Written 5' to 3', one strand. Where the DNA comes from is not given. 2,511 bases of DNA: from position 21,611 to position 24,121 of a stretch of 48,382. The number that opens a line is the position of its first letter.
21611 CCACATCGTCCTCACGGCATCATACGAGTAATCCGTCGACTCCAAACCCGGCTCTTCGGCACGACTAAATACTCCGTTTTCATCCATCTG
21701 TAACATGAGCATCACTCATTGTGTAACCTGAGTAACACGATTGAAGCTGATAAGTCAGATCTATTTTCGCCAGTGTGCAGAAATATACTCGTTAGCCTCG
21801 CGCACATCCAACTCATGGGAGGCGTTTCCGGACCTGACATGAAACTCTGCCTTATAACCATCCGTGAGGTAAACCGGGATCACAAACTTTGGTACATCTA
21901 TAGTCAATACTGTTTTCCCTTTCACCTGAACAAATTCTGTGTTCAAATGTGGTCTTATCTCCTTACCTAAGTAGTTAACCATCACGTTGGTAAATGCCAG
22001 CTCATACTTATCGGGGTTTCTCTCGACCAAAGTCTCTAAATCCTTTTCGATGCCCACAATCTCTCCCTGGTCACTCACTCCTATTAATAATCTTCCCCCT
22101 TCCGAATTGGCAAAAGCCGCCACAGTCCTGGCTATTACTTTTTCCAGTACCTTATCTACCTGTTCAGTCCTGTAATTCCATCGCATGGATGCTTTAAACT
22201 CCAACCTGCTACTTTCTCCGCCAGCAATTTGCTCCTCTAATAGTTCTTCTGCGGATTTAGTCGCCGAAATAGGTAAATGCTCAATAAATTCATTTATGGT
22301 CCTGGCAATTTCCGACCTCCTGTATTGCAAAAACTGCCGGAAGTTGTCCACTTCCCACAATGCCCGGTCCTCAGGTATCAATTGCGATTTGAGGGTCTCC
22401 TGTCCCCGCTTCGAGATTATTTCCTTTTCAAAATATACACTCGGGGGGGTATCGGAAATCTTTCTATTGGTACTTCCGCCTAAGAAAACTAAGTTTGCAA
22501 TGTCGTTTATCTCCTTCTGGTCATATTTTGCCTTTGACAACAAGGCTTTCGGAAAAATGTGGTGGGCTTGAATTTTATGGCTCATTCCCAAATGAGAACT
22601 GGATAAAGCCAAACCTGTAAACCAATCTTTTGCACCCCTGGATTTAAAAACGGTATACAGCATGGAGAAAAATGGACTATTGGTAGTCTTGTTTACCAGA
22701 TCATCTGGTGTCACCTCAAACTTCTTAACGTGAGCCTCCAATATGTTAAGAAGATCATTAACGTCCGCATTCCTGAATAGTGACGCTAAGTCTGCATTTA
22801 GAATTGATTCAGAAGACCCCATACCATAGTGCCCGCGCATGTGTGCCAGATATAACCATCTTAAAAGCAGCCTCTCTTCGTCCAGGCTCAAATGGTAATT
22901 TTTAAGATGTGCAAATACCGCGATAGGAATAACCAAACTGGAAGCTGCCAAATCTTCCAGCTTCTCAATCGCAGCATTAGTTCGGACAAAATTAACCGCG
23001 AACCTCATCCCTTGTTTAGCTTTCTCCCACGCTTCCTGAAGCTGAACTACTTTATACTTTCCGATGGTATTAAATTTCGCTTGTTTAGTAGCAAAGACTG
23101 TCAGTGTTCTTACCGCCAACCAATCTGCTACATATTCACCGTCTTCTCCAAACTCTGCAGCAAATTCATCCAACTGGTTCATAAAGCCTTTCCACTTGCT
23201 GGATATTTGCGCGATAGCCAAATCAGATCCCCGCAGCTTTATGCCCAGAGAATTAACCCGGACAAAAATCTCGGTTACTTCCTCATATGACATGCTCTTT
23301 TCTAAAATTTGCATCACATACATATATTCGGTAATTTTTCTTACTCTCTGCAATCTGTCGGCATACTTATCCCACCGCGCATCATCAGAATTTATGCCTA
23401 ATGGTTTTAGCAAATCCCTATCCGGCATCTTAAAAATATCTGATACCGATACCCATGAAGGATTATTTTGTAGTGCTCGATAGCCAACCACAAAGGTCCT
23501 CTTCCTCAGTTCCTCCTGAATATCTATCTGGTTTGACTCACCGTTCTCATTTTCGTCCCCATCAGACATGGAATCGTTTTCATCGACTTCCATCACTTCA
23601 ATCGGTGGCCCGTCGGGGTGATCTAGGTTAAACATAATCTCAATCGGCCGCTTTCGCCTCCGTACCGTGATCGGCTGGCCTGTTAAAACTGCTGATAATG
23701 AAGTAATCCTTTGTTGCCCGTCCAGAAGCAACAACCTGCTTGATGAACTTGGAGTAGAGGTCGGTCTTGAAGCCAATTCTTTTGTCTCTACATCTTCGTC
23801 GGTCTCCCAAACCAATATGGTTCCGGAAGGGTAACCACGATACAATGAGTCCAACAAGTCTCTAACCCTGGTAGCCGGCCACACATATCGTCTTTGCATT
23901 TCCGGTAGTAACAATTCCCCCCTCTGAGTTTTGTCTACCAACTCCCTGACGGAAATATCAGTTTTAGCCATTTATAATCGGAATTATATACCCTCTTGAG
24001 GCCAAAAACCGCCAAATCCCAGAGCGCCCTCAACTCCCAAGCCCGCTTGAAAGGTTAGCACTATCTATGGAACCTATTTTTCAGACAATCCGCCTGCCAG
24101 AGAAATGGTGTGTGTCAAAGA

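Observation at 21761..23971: Single-gene DUF262 (GmrSD-type) + His-Me nuclease + Schlafen/AlbA_2 fusion: candidate stand-alone defence nuclease with an unusual third module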

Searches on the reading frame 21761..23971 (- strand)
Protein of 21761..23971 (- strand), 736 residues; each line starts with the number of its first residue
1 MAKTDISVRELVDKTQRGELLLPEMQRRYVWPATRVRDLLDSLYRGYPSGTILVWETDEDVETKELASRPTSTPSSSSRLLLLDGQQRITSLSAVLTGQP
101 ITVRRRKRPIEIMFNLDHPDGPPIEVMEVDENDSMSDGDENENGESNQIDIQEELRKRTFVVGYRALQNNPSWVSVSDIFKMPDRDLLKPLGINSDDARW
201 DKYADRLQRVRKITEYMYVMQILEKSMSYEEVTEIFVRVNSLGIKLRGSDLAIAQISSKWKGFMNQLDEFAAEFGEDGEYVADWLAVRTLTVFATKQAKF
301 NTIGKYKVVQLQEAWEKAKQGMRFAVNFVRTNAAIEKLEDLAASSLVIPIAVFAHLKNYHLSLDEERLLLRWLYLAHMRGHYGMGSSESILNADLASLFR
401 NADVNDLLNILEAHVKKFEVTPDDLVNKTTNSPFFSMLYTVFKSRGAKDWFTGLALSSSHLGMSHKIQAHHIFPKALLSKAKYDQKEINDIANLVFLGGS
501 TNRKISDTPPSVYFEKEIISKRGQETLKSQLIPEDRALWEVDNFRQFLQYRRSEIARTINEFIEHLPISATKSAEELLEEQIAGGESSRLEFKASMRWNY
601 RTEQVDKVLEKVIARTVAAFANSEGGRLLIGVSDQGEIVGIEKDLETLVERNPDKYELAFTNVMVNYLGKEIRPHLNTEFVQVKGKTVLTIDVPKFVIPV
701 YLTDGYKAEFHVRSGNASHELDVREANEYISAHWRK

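Call 3: search_protein_families(library=pfam, proteins=[window:21761-23971:-], max_evalue=1)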
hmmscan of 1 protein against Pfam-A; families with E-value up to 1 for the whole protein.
window:21761-23971:- (736 aa): 6 families
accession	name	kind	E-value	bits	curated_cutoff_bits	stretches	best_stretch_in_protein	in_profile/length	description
PF03235.19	GmrSD_N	-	8.3e-29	101.6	33.2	1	9-252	2-194/199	GmrSD restriction endonuclease, N-terminal domain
PF04326.19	SLFN_AlbA_2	-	4.2e-20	72.9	25.3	1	586-721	1-117/118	Schlafen, AlbA_2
PF07510.16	GmrSD_C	-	0.00015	22.1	23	1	464-511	46-100/138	GmrSD restriction endonucleases, C-terminal domain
PF14412.12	AHH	-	0.1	13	22.3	1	459-501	9-55/111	A nuclease family of the HNH/ENDO VII superfamily with conserved AHH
PF06748.17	DUF1217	-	0.17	12.5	22.9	1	295-343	56-104/149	Protein of unknown function (DUF1217)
PF13391.12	HNH_2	-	0.25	11.7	21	1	466-497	11-50/66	HNH endonuclease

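Call 4: search_protein_families(library=padloc, proteins=[window:21761-23971:-], max_evalue=1)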
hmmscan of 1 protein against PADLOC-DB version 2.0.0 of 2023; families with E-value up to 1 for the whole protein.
window:21761-23971:- (736 aa): 11 families
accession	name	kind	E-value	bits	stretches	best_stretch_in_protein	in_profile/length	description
PDLC04151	HEC-05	-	3.4e-56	189.2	1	2-564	22-594/600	-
PDLC04150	HEC-05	-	6.1e-27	92.7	1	4-563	6-581/583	-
PDLC04709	PDC-M55C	-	2e-26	90.8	3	8-100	17-111/554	-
PDLC04152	HEC-05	-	4.7e-18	63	2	221-562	227-561/566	-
PDLC04153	HEC-05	-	1.1e-13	48.3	2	12-104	13-120/621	-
PDLC03877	NsnA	-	1.7e-09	35.4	2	3-93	48-122/385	-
PDLC02394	pAgo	-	6.1e-06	22.2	1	599-647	44-93/1121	-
PDLC02695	Orf5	-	1.1e-05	22.1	2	8-93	10-92/601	Orf5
PDLC02792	SspE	-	1.2e-05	21.9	1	7-98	12-109/771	SspE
PDLC04157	HEC-06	-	0.0011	15.7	1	4-96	7-89/558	-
PDLC02693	Orf5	-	0.0017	15.5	1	21-97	10-81/543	Orf5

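Call 5: search_protein_families(library=ncbifam, proteins=[window:21761-23971:-], max_evalue=1)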
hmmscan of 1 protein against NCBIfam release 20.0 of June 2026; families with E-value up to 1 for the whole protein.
window:21761-23971:- (736 aa): 0 families

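Call 8: find_homologous_proteins(query=window:21761-23971:-, max_evalue=0.00001)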
Query window:21761-23971:- (736 aa): 7670 proteins with E <= 0.00001 among 8000 candidates; the best 120 are listed.
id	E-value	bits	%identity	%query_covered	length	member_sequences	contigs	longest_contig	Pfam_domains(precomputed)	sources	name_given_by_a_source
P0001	0.0e+0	1649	100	100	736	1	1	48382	PF04326.20,PF03235.20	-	-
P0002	0.0e+0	1335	78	100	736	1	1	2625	PF04326.20,PF03235.20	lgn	-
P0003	0.0e+0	1233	74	97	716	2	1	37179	PF04326.20,PF03235.20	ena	-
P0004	0.0e+0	1206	72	100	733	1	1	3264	PF04326.20,PF03235.20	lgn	-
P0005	5.4e-272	922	56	100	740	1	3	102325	PF04326.20,PF03235.20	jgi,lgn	jgi:hypothetical protein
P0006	1.1e-247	842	65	77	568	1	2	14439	PF03235.20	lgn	-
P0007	1.4e-247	842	65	77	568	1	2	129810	PF03235.20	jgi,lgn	-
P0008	4.2e-247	840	64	77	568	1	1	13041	PF03235.20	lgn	-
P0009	1.2e-246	839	64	77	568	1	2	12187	PF03235.20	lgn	-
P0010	1.2e-246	839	64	77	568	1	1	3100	PF03235.20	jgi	-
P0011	6.7e-246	836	64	77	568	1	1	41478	PF03235.20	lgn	-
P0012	7.3e-246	836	64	77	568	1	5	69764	PF03235.20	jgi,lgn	jgi:hypothetical protein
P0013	7.5e-246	836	64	77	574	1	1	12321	PF03235.20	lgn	-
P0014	8.9e-245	832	64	77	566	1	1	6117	PF03235.20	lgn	-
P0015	6.1e-243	826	65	76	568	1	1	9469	PF03235.20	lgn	-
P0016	1.1e-242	825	65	76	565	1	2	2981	PF03235.20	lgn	-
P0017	2.9e-242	824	64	76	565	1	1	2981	PF03235.20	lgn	-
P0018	9.4e-242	822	64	77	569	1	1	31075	PF07510.17,PF03235.20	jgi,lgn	jgi:hypothetical protein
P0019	1.7e-241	822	63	77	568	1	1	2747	PF03235.20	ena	-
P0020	2.9e-241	821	64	77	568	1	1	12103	PF03235.20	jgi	jgi:hypothetical protein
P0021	2.2e-240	818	64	75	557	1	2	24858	PF03235.20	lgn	-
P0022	4.4e-240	817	63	77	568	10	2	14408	PF03235.20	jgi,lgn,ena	-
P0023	5.7e-240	816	64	77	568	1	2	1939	PF07510.17,PF03235.20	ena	-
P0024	1.0e-239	816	64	77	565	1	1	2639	PF03235.20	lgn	-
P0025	2.4e-239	814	63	77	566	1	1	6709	PF03235.20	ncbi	-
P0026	2.5e-239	814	63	77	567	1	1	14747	PF03235.20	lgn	-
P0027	9.0e-239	812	64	76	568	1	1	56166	PF03235.20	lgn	-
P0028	1.4e-238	812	62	77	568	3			PF03235.20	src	-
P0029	1.9e-238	811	63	77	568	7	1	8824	PF03235.20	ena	-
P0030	3.1e-238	811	63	77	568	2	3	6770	PF03235.20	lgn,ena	-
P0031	4.9e-238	810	63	77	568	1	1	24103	PF03235.20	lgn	-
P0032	1.8e-237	808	62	77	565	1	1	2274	PF03235.20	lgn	-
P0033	2.2e-237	808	62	77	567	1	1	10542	PF03235.20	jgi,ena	-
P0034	2.7e-237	808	63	77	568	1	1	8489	PF03235.20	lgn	-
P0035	4.6e-237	807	63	77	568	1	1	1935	PF03235.20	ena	-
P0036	4.8e-237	807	63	76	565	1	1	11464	PF03235.20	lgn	-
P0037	5.0e-237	807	63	76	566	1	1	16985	PF07510.17,PF03235.20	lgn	-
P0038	5.2e-237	807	62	76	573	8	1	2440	PF07510.17,PF03235.20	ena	-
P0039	7.1e-237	806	63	77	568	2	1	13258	PF03235.20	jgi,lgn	jgi:hypothetical protein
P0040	7.4e-237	806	63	76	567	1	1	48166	PF07510.17,PF03235.20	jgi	jgi:hypothetical protein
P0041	1.2e-236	805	63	77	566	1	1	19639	PF03235.20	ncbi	-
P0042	1.8e-236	805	62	77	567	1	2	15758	PF03235.20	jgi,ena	-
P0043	2.0e-236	805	62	77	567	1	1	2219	PF03235.20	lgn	-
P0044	3.9e-236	804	62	77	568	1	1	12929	PF03235.20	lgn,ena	-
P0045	4.4e-236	804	63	77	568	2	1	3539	PF03235.20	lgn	-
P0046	5.3e-236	803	62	76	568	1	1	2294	PF03235.20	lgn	-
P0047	7.8e-236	803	62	77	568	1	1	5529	PF03235.20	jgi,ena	-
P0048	1.0e-235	802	63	77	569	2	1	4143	PF03235.20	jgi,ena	-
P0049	1.0e-235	802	62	77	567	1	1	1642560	PF03235.20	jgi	jgi:hypothetical protein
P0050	1.2e-235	802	62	76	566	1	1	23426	PF03235.20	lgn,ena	-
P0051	1.8e-235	802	63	77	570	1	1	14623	PF07510.17,PF03235.20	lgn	-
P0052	2.0e-235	801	61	77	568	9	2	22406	PF03235.20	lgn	-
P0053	2.2e-235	801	63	76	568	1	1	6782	PF03235.20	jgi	jgi:hypothetical protein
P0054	2.3e-235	801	62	77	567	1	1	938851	PF03235.20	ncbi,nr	ncbi:DUF262 domain-containing protein [Candidatus Falkowbacteria bacterium]|nr:MAG: DUF262 domain-co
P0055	2.6e-235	801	63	77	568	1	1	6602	PF03235.20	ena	-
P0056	4.4e-235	800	63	76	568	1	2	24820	PF03235.20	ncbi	-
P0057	5.6e-235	800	63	77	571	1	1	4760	PF03235.20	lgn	-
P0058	1.9e-234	798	63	77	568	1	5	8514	PF03235.20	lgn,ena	-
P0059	3.6e-234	797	62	77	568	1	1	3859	PF03235.20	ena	-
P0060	3.8e-234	797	62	77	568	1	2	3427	PF03235.20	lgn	-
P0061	9.9e-234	796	62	77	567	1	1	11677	PF03235.20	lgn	-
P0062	1.1e-233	796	62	77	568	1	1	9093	PF03235.20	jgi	jgi:hypothetical protein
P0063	1.4e-233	795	62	77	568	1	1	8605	PF03235.20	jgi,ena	-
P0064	1.5e-233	795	62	77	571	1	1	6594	PF03235.20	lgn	-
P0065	1.9e-233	795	61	77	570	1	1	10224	PF03235.20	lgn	-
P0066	2.4e-233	795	62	77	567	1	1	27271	PF03235.20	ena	-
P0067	2.5e-233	795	61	77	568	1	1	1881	PF03235.20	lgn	-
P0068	3.8e-233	794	62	77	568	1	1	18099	PF03235.20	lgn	-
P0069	4.6e-233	794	61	77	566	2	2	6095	PF03235.20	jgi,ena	-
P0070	1.0e-232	793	62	77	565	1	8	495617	PF03235.20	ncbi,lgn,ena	ncbi:MAG: DUF262 domain-containing protein [Patescibacteria group bacterium]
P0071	1.3e-232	792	63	77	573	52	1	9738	PF03235.20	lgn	-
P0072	2.5e-232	791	62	76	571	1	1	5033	PF03235.20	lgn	-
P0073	3.1e-232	791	61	77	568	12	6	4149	PF03235.20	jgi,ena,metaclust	metaclust:\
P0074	3.1e-232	791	62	77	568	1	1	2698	PF03235.20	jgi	jgi:hypothetical protein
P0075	3.8e-232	791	62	76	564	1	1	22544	PF03235.20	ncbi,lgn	-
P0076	1.2e-231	789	62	76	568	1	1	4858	PF03235.20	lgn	-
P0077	1.5e-231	789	64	74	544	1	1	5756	PF03235.20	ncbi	ncbi:MAG: DUF262 domain-containing protein, partial [Candidatus Pacearchaeota archaeon]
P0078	1.5e-231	789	61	77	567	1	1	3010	PF03235.20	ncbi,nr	ncbi:DUF262 domain-containing protein [Patescibacteria group bacterium]|nr:DUF262 domain-containing 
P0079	2.5e-231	788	61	77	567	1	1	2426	PF03235.20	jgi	-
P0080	2.7e-231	788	62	77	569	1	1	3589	PF03235.20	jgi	-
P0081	3.7e-231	787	62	77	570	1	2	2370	PF03235.20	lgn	-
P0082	4.0e-231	787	62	76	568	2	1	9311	PF03235.20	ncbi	-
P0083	6.4e-231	787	63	76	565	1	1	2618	PF03235.20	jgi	jgi:hypothetical protein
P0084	6.9e-231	786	61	77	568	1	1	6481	PF03235.20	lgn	-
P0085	7.4e-231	786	61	77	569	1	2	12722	PF03235.20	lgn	-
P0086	9.6e-231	786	61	77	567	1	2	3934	PF03235.20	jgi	-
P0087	1.0e-230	786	61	77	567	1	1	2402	PF03235.20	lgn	-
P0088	1.1e-230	786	61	76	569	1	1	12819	PF03235.20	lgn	-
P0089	1.2e-230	786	61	76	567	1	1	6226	PF03235.20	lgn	-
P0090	1.7e-230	785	62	76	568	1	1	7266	PF03235.20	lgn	-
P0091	1.8e-230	785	61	77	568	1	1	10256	PF03235.20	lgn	-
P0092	2.0e-230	785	61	77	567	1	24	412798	PF03235.20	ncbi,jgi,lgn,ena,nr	ncbi:MAG: hypothetical protein A3I07_02490 [Candidatus Doudnabacteria bacterium RIFCSPLOWO2_02_FULL_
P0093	2.0e-230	785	61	77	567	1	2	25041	PF03235.20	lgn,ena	-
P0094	2.6e-230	785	62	77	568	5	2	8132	PF03235.20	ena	-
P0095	2.8e-230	784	61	77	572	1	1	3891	PF03235.20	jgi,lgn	-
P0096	3.1e-230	784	62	77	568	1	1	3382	PF03235.20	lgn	-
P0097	4.0e-230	784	62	77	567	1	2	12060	PF03235.20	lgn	-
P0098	4.1e-230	784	60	77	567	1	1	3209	PF03235.20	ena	-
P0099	4.5e-230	784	62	77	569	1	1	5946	PF03235.20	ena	-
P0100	6.6e-230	783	61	77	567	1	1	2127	PF03235.20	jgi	jgi:hypothetical protein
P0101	7.4e-230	783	61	77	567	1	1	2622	PF03235.20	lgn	-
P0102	9.0e-230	783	61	77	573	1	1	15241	PF03235.20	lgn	-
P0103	9.6e-230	783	61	77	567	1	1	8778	PF03235.20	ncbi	-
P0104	9.6e-230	783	62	77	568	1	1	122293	PF03235.20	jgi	jgi:hypothetical protein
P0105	1.2e-229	782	60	77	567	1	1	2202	PF03235.20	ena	-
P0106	1.4e-229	782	62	77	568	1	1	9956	PF03235.20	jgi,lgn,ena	-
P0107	1.7e-229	782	60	77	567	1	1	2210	PF03235.20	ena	-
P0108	2.1e-229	782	60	77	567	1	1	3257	PF03235.20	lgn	-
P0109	2.6e-229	781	62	77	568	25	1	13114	PF03235.20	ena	-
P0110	3.1e-229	781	60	77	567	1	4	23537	PF03235.20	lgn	-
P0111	3.3e-229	781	61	77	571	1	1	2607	PF07510.17,PF03235.20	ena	-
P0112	4.2e-229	781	63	77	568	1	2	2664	PF03235.20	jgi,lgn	jgi:hypothetical protein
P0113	5.9e-229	780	61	77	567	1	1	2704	PF03235.20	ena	-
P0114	6.7e-229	780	60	77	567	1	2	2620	PF03235.20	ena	-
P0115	8.8e-229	779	60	77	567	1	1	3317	PF03235.20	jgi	jgi:hypothetical protein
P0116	9.5e-229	779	60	76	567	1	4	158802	PF03235.20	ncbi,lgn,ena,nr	ncbi:hypothetical protein BMS3Abin17_01075 [archaeon BMS3Abin17]|nr:hypothetical protein BMS3Abin17_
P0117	1.0e-228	779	61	77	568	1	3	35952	PF03235.20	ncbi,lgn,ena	ncbi:MAG: DUF262 domain-containing protein [Nanoarchaeota archaeon]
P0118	1.4e-228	779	61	77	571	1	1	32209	PF03235.20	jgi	-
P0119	1.5e-228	779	61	77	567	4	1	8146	PF03235.20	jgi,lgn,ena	-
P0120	1.6e-228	779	61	77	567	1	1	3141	PF03235.20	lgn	-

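Call 21: search_solved_structures(query=window:21761-23971:-, max_evalue=1, show_alignments=3)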
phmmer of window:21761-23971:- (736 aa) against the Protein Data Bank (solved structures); distinct sequences matched with E-value up to 1: 14.
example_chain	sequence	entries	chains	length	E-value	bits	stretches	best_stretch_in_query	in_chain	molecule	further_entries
7p9k_A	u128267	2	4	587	2e-13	52.7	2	7-59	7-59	DUF262 domain-containing protein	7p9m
7eg0_B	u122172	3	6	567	0.00035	22.2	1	586-650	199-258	Schlafen family member 12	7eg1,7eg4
7lrc_A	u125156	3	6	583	0.00035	22.2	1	586-650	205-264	Schlafen family member 12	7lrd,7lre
5yd0_A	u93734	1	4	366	0.00091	20.8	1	581-644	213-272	Schlafen 8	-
2kyy_A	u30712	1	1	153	0.0028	19.2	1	572-698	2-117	Possible ATP-dependent DNA helicase RecG-related protein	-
9nyy_A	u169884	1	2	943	0.017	16.6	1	577-642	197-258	Protein SLFN14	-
9jn9_A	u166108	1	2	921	0.067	14.7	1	589-642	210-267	Protein SLFN14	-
9jr9_A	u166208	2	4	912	0.069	14.6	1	580-642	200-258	Protein SLFN14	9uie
7fex_A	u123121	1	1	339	0.069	14.6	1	586-643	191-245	SLFN11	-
7cux_A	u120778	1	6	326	0.25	12.7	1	607-647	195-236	Schlafen family member 5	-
7q3z_B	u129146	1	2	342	0.28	12.6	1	608-647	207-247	Schlafen family member 5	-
6rr9_A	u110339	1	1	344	0.28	12.6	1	608-647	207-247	Schlafen family member 5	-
9erd_A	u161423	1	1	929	0.96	10.8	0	591-644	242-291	Schlafen family member 11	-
7zel_A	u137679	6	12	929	0.96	10.8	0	591-644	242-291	Schlafen family member 11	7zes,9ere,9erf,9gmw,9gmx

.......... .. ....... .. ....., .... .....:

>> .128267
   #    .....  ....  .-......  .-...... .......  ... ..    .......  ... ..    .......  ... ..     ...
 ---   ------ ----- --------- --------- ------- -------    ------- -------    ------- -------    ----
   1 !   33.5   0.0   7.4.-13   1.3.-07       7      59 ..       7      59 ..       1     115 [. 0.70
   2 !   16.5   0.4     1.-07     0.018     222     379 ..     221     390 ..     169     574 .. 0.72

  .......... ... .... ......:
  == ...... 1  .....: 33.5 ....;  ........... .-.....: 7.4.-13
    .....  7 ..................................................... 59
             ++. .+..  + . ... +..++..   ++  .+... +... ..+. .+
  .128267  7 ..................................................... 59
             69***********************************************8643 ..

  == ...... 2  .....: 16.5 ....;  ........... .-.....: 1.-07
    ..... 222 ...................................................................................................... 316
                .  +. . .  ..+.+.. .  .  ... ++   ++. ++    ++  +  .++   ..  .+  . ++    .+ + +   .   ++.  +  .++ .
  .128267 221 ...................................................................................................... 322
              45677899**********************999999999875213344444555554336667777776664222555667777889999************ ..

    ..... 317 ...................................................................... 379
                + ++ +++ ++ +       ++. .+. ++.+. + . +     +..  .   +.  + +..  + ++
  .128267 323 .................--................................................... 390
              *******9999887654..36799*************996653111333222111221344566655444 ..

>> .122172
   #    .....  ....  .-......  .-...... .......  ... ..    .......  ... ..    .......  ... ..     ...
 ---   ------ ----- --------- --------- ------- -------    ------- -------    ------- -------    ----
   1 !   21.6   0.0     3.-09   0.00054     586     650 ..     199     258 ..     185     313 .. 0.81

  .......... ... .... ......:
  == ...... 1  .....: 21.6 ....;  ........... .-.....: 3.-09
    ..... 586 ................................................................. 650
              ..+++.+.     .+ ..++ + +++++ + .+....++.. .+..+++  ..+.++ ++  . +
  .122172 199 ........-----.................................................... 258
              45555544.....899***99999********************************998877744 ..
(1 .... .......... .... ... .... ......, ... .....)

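Call 23: find_encoding_contigs(protein=P0003, flank=10000, max_places=3)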
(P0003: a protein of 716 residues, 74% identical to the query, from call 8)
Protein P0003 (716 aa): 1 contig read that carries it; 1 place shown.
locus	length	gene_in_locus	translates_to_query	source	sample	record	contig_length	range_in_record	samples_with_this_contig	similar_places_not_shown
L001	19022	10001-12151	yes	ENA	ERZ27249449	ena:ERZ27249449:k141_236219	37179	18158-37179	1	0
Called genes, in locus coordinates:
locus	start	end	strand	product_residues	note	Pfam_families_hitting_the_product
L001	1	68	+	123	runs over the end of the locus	PF00072:Response_reg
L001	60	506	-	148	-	PF00072:Response_reg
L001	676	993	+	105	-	PF00072:Response_reg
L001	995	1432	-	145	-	-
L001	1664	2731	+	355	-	PF00155:Aminotran_1_2, PF01041:DegT_DnrJ_EryC1 (weak), PF01053:Cys_Met_Meta_PP, PF00266:Aminotran_5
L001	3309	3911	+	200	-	-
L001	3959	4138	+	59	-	-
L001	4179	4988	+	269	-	-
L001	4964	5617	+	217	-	-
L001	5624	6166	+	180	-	PF00293:NUDIX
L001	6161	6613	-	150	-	PF24585:YunG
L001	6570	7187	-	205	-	PF02545:Maf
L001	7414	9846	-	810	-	-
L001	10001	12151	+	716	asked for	PF03235:GmrSD_N, PF04326:SLFN_AlbA_2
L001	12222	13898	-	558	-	-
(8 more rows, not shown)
